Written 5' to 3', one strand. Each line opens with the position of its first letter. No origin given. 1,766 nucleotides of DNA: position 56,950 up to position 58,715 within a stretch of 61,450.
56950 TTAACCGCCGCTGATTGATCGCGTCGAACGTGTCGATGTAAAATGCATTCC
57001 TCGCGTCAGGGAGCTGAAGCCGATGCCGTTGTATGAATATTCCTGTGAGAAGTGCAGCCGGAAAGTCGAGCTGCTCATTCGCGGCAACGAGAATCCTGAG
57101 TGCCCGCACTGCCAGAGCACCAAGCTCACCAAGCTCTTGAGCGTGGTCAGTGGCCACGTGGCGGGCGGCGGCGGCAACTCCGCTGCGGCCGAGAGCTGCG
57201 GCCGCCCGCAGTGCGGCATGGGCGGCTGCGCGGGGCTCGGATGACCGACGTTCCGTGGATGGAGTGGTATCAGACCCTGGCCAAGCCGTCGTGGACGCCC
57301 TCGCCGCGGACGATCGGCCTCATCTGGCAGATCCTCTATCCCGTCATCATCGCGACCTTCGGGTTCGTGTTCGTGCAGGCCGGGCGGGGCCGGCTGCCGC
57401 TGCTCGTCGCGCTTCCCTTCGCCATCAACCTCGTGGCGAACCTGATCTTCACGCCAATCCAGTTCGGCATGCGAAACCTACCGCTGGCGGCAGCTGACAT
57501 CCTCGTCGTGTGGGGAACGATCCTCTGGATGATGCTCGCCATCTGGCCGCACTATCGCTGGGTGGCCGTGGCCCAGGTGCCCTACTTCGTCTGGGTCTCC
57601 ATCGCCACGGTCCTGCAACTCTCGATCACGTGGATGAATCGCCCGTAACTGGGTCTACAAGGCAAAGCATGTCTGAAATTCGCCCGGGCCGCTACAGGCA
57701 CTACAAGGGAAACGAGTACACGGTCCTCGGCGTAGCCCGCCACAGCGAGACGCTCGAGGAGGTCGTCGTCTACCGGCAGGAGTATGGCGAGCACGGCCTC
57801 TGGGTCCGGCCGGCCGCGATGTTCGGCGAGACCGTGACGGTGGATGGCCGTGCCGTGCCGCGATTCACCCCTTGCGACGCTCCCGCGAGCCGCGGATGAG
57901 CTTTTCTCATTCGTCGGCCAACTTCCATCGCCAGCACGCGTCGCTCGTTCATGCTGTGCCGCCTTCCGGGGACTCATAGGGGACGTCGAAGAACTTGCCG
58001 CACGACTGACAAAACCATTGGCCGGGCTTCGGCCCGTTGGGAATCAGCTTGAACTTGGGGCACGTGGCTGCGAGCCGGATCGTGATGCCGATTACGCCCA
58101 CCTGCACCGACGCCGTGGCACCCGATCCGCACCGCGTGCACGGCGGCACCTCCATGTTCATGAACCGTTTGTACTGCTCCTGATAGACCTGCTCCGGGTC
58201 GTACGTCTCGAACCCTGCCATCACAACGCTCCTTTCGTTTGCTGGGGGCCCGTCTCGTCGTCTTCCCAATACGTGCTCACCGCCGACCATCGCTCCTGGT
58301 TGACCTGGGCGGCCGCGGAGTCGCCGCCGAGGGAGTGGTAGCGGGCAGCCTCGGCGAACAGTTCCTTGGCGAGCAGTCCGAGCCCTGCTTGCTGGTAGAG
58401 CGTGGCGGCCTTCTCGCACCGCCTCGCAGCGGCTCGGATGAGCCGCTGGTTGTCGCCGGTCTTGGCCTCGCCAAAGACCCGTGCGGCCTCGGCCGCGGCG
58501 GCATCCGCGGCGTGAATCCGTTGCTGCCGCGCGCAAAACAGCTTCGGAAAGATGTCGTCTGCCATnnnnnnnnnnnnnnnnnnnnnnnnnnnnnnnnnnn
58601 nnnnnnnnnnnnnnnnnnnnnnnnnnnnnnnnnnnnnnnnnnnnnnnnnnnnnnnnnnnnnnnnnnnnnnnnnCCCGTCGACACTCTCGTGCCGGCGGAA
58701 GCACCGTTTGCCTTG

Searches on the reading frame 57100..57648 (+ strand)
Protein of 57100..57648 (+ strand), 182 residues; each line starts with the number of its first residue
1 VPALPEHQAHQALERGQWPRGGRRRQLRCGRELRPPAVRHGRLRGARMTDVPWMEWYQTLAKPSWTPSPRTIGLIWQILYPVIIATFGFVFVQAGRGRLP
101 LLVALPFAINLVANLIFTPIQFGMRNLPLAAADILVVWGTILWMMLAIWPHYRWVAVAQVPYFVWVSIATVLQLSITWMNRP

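Call 12: search_protein_families(library=pfam, proteins=[window:57100-57648:+], max_evalue=0.01)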
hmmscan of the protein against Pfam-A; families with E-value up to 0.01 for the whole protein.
window:57100-57648:+ (182 aa): 1 family
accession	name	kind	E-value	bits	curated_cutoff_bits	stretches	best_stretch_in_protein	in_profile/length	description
PF03073.20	TspO_MBR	-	1.1e-27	97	24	1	48-179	15-145/145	TspO/MBR family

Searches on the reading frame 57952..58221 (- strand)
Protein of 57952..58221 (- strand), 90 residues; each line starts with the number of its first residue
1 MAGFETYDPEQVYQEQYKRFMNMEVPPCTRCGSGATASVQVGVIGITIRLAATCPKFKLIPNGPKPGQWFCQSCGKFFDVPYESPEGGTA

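Call 36: search_protein_families(library=pfam, proteins=[window:57952-58221:-], max_evalue=1)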
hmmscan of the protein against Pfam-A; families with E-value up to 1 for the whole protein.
seq(90 aa): 6 families
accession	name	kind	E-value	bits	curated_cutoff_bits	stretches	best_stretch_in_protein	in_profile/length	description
PF09723.15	Zn_ribbon_8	-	0.085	13.3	34.4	0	22-36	20-37/41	Zinc ribbon domain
PF08273.17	Zn_Ribbon_Prim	-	0.11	13.2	23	1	57-76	15-33/37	Zinc-binding domain of primase-helicase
PF18439.7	zf_UBZ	-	0.15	12.1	25.6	0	68-83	2-16/32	Ubiquitin-Binding Zinc Finger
PF11781.13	Zn_ribbon_RRN7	-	0.18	11.9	27.1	1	67-75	20-28/32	Zinc-finger of RNA-polymerase I-specific TFIIB, Rrn7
PF23451.1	Zn_ribbon_PaaD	-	0.29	11.2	27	0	23-38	12-27/53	PaaD zinc beta ribbon domain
PF24292.1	DUF7479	-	0.33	11.5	27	0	13-33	18-38/60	Domain of unknown function (DUF7479)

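Call 57: search_protein_families(library=phrogs, proteins=[window:57952-58221:-], max_evalue=0.1)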
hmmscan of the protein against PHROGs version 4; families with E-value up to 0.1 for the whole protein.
seq(90 aa): 3 families
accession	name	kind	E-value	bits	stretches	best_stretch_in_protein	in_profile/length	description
phrog_6504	-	unknown function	0.044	15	0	7-42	17-51/61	-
phrog_15840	-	unknown function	0.073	14.6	0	65-83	24-41/116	-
phrog_31933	-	unknown function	0.096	13.8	0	68-83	33-48/70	-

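Call 58: search_protein_families(library=padloc, proteins=[window:57952-58221:-], max_evalue=0.01)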
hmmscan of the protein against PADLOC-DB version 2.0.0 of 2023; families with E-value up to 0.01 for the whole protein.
seq(90 aa): 0 families

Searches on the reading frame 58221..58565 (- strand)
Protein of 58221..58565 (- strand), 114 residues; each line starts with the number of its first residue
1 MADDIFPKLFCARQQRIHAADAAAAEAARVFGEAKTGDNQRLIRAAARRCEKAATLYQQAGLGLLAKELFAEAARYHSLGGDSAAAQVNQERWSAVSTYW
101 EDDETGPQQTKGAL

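Call 36: search_protein_families(library=pfam, proteins=[window:58224-58565:-], max_evalue=1)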
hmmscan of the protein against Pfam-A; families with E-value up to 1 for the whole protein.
seq(114 aa): 1 family
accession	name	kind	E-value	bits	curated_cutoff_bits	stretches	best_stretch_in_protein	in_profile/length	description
PF18632.6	DUF5630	-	0.068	13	25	1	13-96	95-177/218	Family of unknown function (DUF5630)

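Call 57: search_protein_families(library=phrogs, proteins=[window:58224-58565:-], max_evalue=0.1)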
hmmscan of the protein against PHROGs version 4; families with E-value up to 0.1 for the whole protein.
seq(114 aa): 0 families

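Call 58: search_protein_families(library=padloc, proteins=[window:58224-58565:-], max_evalue=0.01)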
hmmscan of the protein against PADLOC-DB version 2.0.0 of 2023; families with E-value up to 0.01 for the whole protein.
seq(114 aa): 1 family
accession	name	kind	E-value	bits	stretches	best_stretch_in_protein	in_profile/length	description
PDLC00939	Cas3g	-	0.0012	15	1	32-87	682-737/864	"CRISPR-associated helicase Cas3, subtype Dpsyc"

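Call 74: find_homologous_proteins(query=window:58221-58565:-, max_evalue=0.001)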
Query window:58221-58565:- (114 aa): 15 proteins with E <= 0.001 among 1783 candidates.
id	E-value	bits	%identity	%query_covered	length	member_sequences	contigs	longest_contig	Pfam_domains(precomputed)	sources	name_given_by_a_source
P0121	5.6e-67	241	100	100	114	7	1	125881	-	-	-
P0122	5.3e-42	160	77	89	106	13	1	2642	-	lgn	-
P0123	1.7e-41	159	74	92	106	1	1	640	-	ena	-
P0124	1.1e-40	156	76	90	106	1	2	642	-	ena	-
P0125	3.5e-40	154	73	90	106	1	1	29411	-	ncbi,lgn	ncbi:MAG: hypothetical protein ACKOSQ_08200 [Planctomycetaceae bacterium]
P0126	4.1e-39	151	72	90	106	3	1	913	-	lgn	-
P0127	5.9e-33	131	66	89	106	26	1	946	-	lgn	-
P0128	1.7e-32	130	65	92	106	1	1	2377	-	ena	-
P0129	2.7e-31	126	63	90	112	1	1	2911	-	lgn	-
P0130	3.1e-29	119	59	92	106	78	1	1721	-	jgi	jgi:hypothetical protein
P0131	1.3e-25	108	56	93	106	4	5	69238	-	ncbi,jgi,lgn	jgi:hypothetical protein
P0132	2.5e-25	107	62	91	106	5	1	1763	-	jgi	-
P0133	4.9e-23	99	53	90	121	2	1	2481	-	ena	-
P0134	6.7e-23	99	54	90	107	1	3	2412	-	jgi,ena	-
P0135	1.4e-22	98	55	92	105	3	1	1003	-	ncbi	ncbi:MAG: hypothetical protein ACKOHG_20865 [Planctomycetia bacterium]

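Call 80: predict_structure(alignment_id=A6)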
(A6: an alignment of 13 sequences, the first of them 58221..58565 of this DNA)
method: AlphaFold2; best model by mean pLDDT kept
length: 114 residues; sequences in the alignment: 13
mean_pLDDT: 86.8   pTM: 0.76
mean pLDDT of the five models: 86.8, 85.9, 85.6, 85.1, 84.6
residues with pLDDT >= 90: 84; 70-90: 11; 50-70: 8; < 50: 11
segments of 3 or more residues with pLDDT < 50: 104-114
pLDDT, mean of each block of 10 residues (from residue 1): 80 96 97 85 96 97 96 97 97 85 47 41
secondary structure, 60 per line:
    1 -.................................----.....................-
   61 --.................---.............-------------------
elements in order: H2-34 H39-59 H63-79 H83-95
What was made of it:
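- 57949..58565 (-): Copy B cargo: 114-aa family-A protein (58221-58565, four-helix TPR/SNAP-like) and a 90-aa zinc-ribbon protein (57949-58221). AF2 pLDDT 86.8 (call 80).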

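Call 83: fold_search(model_id=the predicted structure, library=pdb)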
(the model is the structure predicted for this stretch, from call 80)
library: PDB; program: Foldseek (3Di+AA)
matches with E <= 10: 523; with E <= 0.001: 0
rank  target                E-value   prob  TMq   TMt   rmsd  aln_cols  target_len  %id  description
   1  9n22_H                1.3e-01  1.00  0.52  0.23   4.8        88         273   22  Y20S (Sec18-Sec17-Sec9-Sso1-Snc1) EDTA - Class 2 (released 2025-10-01)
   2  9ng2_G                1.4e-01  1.00  0.51  0.22   4.8        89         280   20  Y20S (Sec18-Sec17-Sec9-Sso1-Snc1) EDTA - Class 4 (released 2025-10-01)
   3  9ojz_J                1.5e-01  1.00  0.68  0.28   1.4        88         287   19  21bin20S complex (NSF-alphaSNAP-2:1 syntaxin-1a:SNAP-25), non-hydrolyzing, class 5 (released 2025-08-06)
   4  2n8i_MODEL_1_A        2.4e-01  0.99  0.52  0.57   6.5        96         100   18  Solution NMR Structure of Designed Protein DA05, Northeast Structural Genomics Consortium (NESG) Target OR626 (released 2016-01-20)
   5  9n22_I                2.5e-01  1.00  0.60  0.25   3.5        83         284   22  Y20S (Sec18-Sec17-Sec9-Sso1-Snc1) EDTA - Class 2 (released 2025-10-01)
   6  9pff_M                2.7e-01  1.00  0.68  0.28   1.4        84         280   20  Min22bin20S complex (NSF-alphaSNAP-2:2 syntaxin-1a H3:SNAP-25 SN1), non-hydrolyzing, class 27 (released 2025-08-06)
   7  9n22_G                2.7e-01  1.00  0.51  0.22   5.3        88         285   20  Y20S (Sec18-Sec17-Sec9-Sso1-Snc1) EDTA - Class 2 (released 2025-10-01)
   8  9nly_G                2.9e-01  1.00  0.61  0.26   5.3        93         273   20  Y20S (Sec18-Sec17-Sec9-Sso1-Snc1) EDTA - Class 7 (released 2025-10-01)
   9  9ng2_H                2.9e-01  1.00  0.52  0.22   4.8        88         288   22  Y20S (Sec18-Sec17-Sec9-Sso1-Snc1) EDTA - Class 4 (released 2025-10-01)
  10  5fzr_A                3.1e-01  0.66  0.26  0.28  11.0        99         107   13  Designed TPR Protein M4N delta C (CF I) (released 2016-10-12)
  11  9nlu_I                3.4e-01  1.00  0.52  0.22   4.8        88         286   22  Y20S (Sec18-Sec17-Sec9-Sso1-Snc1) EDTA - Class 5 (released 2025-10-01)
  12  9nlw_I                3.6e-01  1.00  0.52  0.23   4.8        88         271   22  Y20S (Sec18-Sec17-Sec9-Sso1-Snc1) EDTA - Class 6 (released 2025-10-01)
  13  5fzq_A                3.6e-01  0.63  0.26  0.28  11.0        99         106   13  Designed TPR Protein M4N (released 2016-10-12)
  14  4jl0_B                4.0e-01  0.51  0.23  0.22  11.3        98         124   18  Crystal structure of PcrH in complex with the chaperone binding region of PopB (released 2013-12-11)
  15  9nly_I                4.4e-01  1.00  0.61  0.27   5.3        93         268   20  Y20S (Sec18-Sec17-Sec9-Sso1-Snc1) EDTA - Class 7 (released 2025-10-01)
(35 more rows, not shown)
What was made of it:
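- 57949..58565 (-): Foldseek weak alpha-SNAP/TPR matches (call 83).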
